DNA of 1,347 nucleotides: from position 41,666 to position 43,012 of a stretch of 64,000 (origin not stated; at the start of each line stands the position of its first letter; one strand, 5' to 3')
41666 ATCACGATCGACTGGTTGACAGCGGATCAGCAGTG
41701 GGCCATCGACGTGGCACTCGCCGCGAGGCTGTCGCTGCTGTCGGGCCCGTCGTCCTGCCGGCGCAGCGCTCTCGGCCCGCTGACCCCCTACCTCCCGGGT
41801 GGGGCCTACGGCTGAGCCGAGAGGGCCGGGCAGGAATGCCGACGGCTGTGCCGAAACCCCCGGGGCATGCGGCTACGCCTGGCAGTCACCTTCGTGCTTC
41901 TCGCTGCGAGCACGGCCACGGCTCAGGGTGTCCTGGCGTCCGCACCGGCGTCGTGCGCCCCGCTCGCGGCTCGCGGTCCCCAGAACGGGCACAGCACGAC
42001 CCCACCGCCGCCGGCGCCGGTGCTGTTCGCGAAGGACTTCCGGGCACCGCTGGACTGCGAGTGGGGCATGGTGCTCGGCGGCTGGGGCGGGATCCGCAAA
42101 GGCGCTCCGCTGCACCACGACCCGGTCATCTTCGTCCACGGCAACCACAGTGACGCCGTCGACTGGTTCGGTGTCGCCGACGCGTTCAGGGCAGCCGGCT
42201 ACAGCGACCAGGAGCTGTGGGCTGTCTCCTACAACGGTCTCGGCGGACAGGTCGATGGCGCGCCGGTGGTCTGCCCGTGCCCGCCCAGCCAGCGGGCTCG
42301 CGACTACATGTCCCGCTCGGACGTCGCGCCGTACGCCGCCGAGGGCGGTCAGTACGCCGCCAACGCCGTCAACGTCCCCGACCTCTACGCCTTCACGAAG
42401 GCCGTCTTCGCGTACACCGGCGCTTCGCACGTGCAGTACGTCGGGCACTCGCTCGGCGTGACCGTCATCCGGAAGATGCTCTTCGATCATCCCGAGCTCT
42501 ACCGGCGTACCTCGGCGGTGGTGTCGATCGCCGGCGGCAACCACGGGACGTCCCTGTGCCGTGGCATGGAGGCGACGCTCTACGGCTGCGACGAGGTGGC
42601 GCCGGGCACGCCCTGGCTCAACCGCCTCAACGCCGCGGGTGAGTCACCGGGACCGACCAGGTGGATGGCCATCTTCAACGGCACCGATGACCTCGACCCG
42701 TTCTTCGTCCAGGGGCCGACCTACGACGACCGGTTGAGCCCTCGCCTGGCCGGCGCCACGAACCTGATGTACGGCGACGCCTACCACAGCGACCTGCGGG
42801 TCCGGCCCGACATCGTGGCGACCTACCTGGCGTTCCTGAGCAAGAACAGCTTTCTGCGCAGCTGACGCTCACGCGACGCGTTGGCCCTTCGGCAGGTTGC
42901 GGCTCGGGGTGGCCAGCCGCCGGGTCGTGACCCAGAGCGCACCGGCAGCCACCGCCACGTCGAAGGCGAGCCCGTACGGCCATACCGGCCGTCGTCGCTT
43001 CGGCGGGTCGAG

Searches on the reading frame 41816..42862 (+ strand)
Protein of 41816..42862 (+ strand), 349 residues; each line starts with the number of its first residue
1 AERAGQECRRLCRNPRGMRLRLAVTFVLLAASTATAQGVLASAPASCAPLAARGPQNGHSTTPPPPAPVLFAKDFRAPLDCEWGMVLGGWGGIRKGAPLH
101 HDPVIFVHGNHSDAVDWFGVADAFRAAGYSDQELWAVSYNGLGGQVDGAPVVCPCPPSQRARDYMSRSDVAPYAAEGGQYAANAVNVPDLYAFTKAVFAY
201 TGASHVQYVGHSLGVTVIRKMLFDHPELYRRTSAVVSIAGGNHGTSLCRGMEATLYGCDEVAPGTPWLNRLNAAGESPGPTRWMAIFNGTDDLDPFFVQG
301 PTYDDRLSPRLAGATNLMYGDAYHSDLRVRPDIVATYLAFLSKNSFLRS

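Call 57: search_protein_families(library=pfam, proteins=[window:41816-42862:+], max_evalue=0.0001)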
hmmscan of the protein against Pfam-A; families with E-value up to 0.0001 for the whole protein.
window:41816-42862:+ (349 aa): 1 family
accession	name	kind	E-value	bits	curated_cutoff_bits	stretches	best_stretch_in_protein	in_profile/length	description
PF01674.24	Lipase_2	-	8.3e-17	61.9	20.3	2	186-278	57-163/219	Lipase (class 2)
